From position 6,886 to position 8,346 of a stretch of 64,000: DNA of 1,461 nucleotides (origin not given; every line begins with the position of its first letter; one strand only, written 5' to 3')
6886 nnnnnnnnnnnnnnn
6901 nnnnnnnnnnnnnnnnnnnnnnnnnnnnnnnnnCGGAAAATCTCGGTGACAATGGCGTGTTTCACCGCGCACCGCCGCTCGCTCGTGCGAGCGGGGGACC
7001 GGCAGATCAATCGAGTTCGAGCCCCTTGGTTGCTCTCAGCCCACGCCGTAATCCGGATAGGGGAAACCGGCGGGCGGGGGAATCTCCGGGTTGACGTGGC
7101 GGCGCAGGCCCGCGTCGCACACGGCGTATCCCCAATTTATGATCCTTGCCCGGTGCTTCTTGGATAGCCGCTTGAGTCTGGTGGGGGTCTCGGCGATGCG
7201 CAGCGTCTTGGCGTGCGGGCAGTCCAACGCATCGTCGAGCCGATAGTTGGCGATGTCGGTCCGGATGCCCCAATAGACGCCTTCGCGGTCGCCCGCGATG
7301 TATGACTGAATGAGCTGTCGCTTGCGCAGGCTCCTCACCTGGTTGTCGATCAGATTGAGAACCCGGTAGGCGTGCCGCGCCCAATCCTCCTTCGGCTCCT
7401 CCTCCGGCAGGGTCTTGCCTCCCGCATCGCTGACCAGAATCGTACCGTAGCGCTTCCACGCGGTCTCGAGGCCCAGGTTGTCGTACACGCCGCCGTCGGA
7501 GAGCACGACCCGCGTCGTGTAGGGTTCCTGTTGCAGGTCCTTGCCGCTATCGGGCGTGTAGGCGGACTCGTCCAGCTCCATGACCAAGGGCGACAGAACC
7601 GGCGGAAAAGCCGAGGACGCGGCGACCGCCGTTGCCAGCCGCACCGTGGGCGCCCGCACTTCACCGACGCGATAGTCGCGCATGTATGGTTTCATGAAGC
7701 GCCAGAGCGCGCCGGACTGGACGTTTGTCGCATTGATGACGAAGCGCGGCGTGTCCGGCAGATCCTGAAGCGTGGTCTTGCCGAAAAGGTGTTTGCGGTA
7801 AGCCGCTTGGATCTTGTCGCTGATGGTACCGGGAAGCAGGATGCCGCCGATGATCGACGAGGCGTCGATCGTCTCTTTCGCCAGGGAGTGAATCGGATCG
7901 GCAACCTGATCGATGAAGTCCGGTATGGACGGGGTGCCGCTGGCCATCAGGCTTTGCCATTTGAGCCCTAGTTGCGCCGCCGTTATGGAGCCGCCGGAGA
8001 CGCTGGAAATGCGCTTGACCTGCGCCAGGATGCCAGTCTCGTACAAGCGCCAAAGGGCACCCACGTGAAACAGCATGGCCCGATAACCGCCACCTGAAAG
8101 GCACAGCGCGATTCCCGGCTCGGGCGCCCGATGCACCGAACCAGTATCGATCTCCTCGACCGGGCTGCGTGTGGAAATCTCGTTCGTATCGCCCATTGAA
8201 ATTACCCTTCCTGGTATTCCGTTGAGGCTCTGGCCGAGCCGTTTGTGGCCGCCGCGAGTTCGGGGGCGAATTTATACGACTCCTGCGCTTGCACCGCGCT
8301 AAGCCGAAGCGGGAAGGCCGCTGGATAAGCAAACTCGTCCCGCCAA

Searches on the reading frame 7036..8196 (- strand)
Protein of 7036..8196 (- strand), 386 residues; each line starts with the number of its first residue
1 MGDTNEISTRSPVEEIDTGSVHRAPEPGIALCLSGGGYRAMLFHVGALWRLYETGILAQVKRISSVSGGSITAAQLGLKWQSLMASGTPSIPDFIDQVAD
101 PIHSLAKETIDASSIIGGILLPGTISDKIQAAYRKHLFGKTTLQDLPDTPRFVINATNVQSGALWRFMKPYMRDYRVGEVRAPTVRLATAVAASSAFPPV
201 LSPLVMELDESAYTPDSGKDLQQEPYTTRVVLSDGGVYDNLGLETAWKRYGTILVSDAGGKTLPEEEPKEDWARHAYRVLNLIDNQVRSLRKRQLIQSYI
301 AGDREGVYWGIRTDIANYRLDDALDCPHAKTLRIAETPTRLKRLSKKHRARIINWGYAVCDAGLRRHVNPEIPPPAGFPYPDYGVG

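Call 3: search_protein_families(library=pfam, proteins=[window:7036-8196:-], max_evalue=0.01)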
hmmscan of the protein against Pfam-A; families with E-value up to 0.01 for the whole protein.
window:7036-8196:- (386 aa): 2 families
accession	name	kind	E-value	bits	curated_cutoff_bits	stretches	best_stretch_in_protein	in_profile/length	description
PF01734.28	Patatin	-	2e-19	71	27.7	1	31-247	1-191/191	Patatin-like phospholipase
PF01735.24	PLA2_B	-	0.00019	20.5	23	1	29-76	1-56/491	Lysophospholipase catalytic domain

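Call 4: search_protein_families(library=padloc, proteins=[window:7036-8196:-], max_evalue=0.01)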
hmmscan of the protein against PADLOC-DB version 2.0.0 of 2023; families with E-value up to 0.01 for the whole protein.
window:7036-8196:- (386 aa): 2 families
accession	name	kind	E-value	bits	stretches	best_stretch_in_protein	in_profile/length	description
PDLC00758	Effector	-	9.1e-05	19.9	1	31-240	9-186/331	Phospholipase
PDLC00757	Effector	-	0.00054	17.4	1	30-192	12-169/331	Phospholipase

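Call 5: search_protein_families(library=ncbifam, proteins=[window:7036-8196:-], max_evalue=0.01)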
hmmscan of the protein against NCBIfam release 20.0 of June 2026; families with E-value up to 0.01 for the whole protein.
window:7036-8196:- (386 aa): 1 family
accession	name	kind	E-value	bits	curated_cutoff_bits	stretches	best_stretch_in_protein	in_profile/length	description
NF041079.1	CBASS_lipase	equivalog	0.0099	15.1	200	0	31-194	4-157/317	CBASS cGAMP-activated phospholipase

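Call 9: find_encoding_contigs(protein=window:7036-8196:-, flank=10000, max_places=10)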
Protein window:7036-8196:- (386 aa): 19 contigs read that carry it; 10 places shown.
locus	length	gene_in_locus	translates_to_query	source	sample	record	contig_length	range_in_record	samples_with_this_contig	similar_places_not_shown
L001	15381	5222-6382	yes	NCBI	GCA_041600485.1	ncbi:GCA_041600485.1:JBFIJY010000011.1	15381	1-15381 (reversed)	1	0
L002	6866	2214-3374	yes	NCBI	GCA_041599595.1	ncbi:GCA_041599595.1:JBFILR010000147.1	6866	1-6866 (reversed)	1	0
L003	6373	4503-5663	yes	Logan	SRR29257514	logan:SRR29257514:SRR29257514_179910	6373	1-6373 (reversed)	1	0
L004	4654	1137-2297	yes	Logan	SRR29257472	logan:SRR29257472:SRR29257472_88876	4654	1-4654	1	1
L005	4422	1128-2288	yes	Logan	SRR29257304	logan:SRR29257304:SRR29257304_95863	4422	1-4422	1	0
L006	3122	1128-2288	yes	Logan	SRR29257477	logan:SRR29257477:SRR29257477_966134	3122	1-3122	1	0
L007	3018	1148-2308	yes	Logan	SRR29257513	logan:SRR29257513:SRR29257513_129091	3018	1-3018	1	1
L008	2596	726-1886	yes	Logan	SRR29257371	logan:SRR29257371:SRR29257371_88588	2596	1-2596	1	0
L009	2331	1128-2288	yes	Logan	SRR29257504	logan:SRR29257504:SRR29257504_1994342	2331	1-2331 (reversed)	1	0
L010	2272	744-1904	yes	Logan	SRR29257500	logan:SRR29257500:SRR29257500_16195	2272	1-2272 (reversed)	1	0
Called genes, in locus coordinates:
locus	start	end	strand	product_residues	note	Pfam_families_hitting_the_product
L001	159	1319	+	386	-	-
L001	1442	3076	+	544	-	PF09994:T6SS_Tle1-like_cat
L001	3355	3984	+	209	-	PF05708:Peptidase_C92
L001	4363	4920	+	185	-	-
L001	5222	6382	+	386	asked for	PF01734:Patatin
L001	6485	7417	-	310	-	PF04960:Glutaminase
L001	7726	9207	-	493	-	-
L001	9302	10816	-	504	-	PF13229:Beta_helix (faint)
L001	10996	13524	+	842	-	PF00486:Trans_reg_C (faint), PF13424:TPR_12 (faint), PF14559:TPR_19 (faint), PF07719:TPR_2 (faint), PF13181:TPR_8 (faint), PF13428:TPR_14 (faint), PF03704:BTAD, PF13432:TPR_16 (weak), +3 more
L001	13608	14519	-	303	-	PF12728:HTH_17, PF12727:PBP_like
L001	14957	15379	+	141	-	?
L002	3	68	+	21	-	?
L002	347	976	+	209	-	PF05708:Peptidase_C92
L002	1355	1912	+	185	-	-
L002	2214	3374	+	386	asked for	PF01734:Patatin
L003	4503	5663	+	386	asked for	PF01734:Patatin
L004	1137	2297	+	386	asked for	PF01734:Patatin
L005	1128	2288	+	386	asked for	PF01734:Patatin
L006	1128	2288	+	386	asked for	PF01734:Patatin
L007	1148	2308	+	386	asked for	PF01734:Patatin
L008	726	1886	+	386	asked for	PF01734:Patatin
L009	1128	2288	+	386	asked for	PF01734:Patatin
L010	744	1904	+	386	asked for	PF01734:Patatin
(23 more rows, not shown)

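Call 24: search_dna_similar(query=window:7036-8196:-, collection=plasmids, mode=protein, max_rows=15)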
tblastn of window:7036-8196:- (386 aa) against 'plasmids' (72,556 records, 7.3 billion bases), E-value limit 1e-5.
Records with a match: 66; places in all: 66; records where one place covers at least 80% of the query: 30.
Best place of each record, by identity: 60-80% 1; <60% 65.
By first word of the organism name: Rhizobium 21; Bacillus 11; Sinorhizobium 4; Agrobacterium 4; Bradyrhizobium 4; Hymenobacter 3; Streptomyces 2; Gluconobacter 2; Pararhizobium 1; Paroceanicella 1; and 13 more.
By predicted mobility (MOB-suite, as given by PLSDB): conjugative 29; non-mobilizable 29; mobilizable 8.
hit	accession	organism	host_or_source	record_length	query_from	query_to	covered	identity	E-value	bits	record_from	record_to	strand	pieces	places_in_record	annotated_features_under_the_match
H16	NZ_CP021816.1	Sinorhizobium meliloti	Medicago truncatula,Single Cell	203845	9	385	98%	61.5%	6e-150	475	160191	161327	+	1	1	patatin-like phospholipase family protein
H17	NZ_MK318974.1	Rhizobium rhizogenes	-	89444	26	381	92%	56.5%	9e-122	394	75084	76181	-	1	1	patatin-like phospholipase family protein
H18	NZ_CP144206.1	Sinorhizobium chiapasense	mixed culture,rhizosphere soil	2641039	4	381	98%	52.8%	5e-118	384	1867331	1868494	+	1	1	none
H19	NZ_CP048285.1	Rhizobium leguminosarum bv. viciae 248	Fava bean,whole organism,nodules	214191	14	380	95%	53.3%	4e-116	378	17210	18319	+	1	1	patatin-like phospholipase family protein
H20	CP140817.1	Rhizobium ruizarguesonis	Trifolium pratense,whole organism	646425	24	386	94%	53.7%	4e-125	404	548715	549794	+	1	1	patatin-like phospholipase family protein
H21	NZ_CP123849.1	Agrobacterium tumefaciens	Rose,cell culture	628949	28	381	92%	54.9%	9e-117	380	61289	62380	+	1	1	patatin-like phospholipase family protein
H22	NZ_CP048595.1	Agrobacterium tumefaciens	walnut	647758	28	381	92%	54.9%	9e-117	380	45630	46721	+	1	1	patatin-like phospholipase family protein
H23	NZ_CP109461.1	Streptomyces sp. NBC_01454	-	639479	29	385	92%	52.9%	6e-113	369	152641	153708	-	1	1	patatin-like phospholipase family protein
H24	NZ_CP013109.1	Sinorhizobium americanum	Vachellia farnesiana,cell culture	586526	24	382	93%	46.0%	3e-88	298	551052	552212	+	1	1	patatin-like phospholipase family protein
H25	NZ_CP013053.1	Sinorhizobium americanum CCGM7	Phaseolus vulgaris,root nodules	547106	24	382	93%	45.9%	6e-73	313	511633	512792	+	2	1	patatin-like phospholipase family protein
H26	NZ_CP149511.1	Pararhizobium sp. A13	Aeschynomene indica,cell ...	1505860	26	367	89%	47.4%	1e-89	302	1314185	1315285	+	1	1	none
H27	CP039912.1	Agrobacterium tumefaciens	-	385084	23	380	93%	43.2%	1e-81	279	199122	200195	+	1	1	patatin-like phospholipase family protein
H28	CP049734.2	Rhizobium leguminosarum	Pisum sativum,Pisum sativum nodules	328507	28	379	91%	42.2%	2e-71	249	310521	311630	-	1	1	patatin-like phospholipase family protein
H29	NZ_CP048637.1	Rhizobium oryzihabitans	cell,root,the root of rice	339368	37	380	89%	41.7%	1e-73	256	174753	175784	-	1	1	patatin-like phospholipase family protein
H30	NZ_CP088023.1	Bradyrhizobium quebecense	Glycine max cv. AC Glengarry,Cell ...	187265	26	364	88%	41.8%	3e-69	243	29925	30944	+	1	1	patatin-like phospholipase family protein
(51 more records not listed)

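Call 27: get_annotated_region(hit=H16, flank=8000)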
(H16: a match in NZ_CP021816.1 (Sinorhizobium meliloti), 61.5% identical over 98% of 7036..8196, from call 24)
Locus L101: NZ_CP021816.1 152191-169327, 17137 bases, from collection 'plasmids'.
description: Sinorhizobium meliloti strain M270 plasmid accessoryB, complete sequence
organism: Sinorhizobium meliloti (NCBI taxid 382)
taxonomy: Bacteria; Pseudomonadota; Alphaproteobacteria; Hyphomicrobiales; Rhizobiaceae; Sinorhizobium; Sinorhizobium meliloti
host: -; source: Medicago truncatula,Single Cell; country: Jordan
typing (MOB-suite, as given by PLSDB): conjugative; replicon rep_cluster_490; relaxase MOBQ; mating-pair formation MPF_T
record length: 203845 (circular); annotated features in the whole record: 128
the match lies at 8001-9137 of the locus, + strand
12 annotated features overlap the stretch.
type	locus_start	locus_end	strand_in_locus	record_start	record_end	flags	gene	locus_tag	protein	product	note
CDS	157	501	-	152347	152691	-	-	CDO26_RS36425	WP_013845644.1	hypothetical protein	-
CDS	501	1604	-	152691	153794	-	-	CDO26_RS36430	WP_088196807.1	IS5 family transposase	-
CDS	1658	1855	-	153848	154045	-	-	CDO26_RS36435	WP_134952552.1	hypothetical protein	-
CDS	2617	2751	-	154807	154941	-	-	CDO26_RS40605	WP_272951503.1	hypothetical protein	-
CDS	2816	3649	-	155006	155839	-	-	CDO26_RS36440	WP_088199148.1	IS5-like element ISRm4-1 family transposase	GO:0006313 - DNA transposition [Evidence IEA]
CDS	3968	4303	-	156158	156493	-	-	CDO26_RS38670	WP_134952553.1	hypothetical protein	-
CDS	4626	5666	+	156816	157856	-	-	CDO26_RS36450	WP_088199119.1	IS30 family transposase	-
CDS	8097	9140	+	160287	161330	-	-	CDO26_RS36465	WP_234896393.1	patatin-like phospholipase family protein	-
CDS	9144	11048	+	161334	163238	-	-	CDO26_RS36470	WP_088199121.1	S8 family peptidase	GO:0006508 - proteolysis [Evidence IEA]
CDS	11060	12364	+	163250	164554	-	-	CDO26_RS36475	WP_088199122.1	hypothetical protein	-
CDS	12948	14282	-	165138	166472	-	-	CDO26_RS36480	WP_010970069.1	ISNCY-like element ISRm17 family transposase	GO:0006313 - DNA transposition [Evidence IEA]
CDS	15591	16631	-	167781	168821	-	-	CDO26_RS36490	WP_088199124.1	transposase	GO:0006313 - DNA transposition [Evidence IEA]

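Call 28: get_annotated_region(hit=H17, flank=6000)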
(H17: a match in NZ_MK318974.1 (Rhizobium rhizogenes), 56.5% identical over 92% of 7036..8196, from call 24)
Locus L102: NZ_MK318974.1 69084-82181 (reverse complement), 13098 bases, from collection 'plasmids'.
description: Rhizobium rhizogenes strain Colt5.8 plasmid pColt5.8d, complete sequence
organism: Rhizobium rhizogenes (NCBI taxid 359)
taxonomy: Bacteria; Pseudomonadota; Alphaproteobacteria; Hyphomicrobiales; Rhizobiaceae; Rhizobium; Rhizobium rhizogenes
host: -; source: -; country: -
typing (MOB-suite, as given by PLSDB): non-mobilizable; mating-pair formation MPF_T
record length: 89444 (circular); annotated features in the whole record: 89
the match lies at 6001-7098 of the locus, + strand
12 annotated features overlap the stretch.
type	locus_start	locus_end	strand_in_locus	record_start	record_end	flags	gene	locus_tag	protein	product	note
CDS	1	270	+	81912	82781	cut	-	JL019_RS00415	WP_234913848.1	AAA family ATPase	-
CDS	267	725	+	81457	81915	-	-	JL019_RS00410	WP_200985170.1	hypothetical protein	-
CDS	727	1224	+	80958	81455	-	-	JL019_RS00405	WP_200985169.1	hypothetical protein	-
CDS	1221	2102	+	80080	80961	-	-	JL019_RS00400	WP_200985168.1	CBASS oligonucleotide cyclase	-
CDS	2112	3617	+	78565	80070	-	-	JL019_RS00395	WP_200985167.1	SAVED domain-containing protein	-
CDS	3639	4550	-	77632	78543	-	-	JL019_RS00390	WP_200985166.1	ImmA/IrrE family metallo-endopeptidase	-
CDS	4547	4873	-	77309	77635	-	-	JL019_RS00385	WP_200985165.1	helix-turn-helix transcriptional regulator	-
CDS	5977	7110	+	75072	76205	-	-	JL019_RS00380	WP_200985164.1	patatin-like phospholipase family protein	-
CDS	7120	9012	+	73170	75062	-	-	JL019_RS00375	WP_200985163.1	hypothetical protein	-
CDS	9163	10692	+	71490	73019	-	-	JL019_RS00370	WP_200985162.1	hypothetical protein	-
CDS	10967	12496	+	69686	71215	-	-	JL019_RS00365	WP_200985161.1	AAA family ATPase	-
CDS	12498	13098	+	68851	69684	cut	-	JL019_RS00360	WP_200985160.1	HNH endonuclease signature motif containing protein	-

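Call 29: get_annotated_region(hit=H20, flank=6000)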
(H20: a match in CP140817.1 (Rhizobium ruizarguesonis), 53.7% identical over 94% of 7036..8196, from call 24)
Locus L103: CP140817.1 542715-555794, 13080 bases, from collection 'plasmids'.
description: Rhizobium ruizarguesonis strain TP53 plasmid pRlX3, complete sequence
organism: Rhizobium ruizarguesonis (NCBI taxid 2081791)
taxonomy: Bacteria; Pseudomonadota; Alphaproteobacteria; Hyphomicrobiales; Rhizobiaceae; Rhizobium; Rhizobium ruizarguesonis
host: -; source: Trifolium pratense,whole organism; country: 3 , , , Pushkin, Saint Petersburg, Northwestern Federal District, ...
typing (MOB-suite, as given by PLSDB): conjugative; replicon rep_cluster_841; relaxase MOBQ; mating-pair formation MPF_T
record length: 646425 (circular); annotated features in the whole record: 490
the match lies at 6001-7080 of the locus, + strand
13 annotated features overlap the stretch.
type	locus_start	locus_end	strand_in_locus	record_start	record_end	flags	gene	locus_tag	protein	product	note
CDS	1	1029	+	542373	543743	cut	-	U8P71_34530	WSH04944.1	hypothetical protein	-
CDS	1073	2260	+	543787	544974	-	-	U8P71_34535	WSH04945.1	hypothetical protein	-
CDS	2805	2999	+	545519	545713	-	-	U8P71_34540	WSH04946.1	hypothetical protein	-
CDS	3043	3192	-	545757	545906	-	-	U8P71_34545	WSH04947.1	hypothetical protein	-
CDS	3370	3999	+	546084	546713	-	-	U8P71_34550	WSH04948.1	matrixin family metalloprotease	-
CDS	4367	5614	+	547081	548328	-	-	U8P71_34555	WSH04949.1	metallophosphoesterase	-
CDS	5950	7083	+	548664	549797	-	-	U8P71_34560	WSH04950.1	patatin-like phospholipase family protein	-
CDS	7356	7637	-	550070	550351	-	-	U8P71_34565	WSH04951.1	hypothetical protein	-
CDS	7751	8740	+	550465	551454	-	-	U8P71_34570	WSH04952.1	DUF3616 domain-containing protein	-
CDS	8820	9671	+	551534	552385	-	-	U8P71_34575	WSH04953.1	DUF2272 domain-containing protein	-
CDS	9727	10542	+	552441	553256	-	-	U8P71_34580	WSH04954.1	peptidoglycan-binding domain 1 protein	-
CDS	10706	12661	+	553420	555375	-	-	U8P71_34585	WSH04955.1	serine protease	-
CDS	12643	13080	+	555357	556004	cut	-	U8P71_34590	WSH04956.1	MBL fold metallo-hydrolase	-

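Call 30: get_annotated_region(hit=H21, flank=6000)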
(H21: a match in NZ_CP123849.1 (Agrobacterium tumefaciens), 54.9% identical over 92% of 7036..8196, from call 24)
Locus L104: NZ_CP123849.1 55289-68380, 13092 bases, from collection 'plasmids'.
description: Agrobacterium tumefaciens strain H25/79 plasmid pAtH25_79a, complete sequence
organism: Agrobacterium tumefaciens (NCBI taxid 358)
taxonomy: Bacteria; Pseudomonadota; Alphaproteobacteria; Hyphomicrobiales; Rhizobiaceae; Agrobacterium; Agrobacterium tumefaciens
host: -; source: Rose,cell culture; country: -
typing (MOB-suite, as given by PLSDB): conjugative; relaxase MOBQ; mating-pair formation MPF_T
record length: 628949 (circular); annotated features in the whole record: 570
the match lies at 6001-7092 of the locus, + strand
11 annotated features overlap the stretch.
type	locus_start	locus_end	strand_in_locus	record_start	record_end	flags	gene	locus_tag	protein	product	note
CDS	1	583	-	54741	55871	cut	-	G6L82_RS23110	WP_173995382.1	DUF3800 domain-containing protein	-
CDS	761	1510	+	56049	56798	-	-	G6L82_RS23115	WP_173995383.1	DUF5131 family protein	-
CDS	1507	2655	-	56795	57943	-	tcmP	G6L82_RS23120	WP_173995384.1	three-Cys-motif partner protein TcmP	-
CDS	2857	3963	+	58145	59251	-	-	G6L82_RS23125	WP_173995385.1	DUF3800 domain-containing protein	-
CDS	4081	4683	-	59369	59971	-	-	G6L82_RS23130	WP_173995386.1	hypothetical protein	-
CDS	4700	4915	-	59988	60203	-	-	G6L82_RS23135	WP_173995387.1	hypothetical protein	-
CDS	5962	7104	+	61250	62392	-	-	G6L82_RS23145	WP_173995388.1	patatin-like phospholipase family protein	-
CDS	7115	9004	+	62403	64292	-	-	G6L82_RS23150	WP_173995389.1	hypothetical protein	-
CDS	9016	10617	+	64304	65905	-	-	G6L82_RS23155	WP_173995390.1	MBL fold metallo-hydrolase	-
CDS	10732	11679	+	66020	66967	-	-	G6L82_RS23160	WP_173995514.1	DUF1837 domain-containing protein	-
CDS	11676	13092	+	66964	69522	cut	-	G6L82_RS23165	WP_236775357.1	DEAD/DEAH box helicase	-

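Call 31: get_annotated_region(hit=H23, flank=6000)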
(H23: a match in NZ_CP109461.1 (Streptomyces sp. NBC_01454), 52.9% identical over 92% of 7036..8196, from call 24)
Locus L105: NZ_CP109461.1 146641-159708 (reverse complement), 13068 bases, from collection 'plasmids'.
description: Streptomyces sp. NBC_01454 plasmid unnamed1, complete sequence
organism: Streptomyces sp. NBC_01454 (NCBI taxid 2975867)
taxonomy: Bacteria; Actinomycetota; Actinomycetes; Kitasatosporales; Streptomycetaceae; Streptomyces; Streptomyces sp. NBC 01454
host: -; source: -; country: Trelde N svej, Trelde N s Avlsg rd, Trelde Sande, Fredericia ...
typing (MOB-suite, as given by PLSDB): non-mobilizable
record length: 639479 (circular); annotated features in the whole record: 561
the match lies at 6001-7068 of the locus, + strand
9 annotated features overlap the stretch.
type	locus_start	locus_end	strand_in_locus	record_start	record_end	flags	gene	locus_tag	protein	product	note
CDS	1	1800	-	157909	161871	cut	-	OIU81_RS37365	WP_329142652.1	Pls/PosA family non-ribosomal peptide synthetase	-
CDS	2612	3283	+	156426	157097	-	-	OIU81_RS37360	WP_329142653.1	hypothetical protein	-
CDS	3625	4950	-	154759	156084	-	-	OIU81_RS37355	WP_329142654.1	SWIM zinc finger family protein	-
CDS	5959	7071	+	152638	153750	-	-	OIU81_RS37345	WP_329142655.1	patatin-like phospholipase family protein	-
CDS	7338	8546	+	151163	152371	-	-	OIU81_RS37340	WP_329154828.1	IS701 family transposase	-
CDS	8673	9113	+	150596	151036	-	-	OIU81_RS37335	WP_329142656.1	hypothetical protein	-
CDS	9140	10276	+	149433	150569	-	-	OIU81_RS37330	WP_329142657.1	hypothetical protein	-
CDS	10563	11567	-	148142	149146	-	-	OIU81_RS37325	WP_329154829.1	tetratricopeptide repeat protein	-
CDS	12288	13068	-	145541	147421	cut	-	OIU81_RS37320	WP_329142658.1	ATP-binding cassette domain-containing protein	-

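Call 42: find_related_loci(query=window:7036-8196:-, collection=viral_contigs, flank=8000)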
Query window:7036-8196:- (386 aa) in viral_contigs; peptide patterns used: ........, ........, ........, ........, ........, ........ (x = any residue, [..] = any of these).
1 stretches matched a pattern, but none encodes a relative of the query by tblastn (E <= 1e-3).

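Call 53: search_solved_structures(query=window:7036-8196:-, max_evalue=0.01)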
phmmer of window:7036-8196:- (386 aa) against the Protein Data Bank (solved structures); distinct sequences matched with E-value up to 0.01: 0.
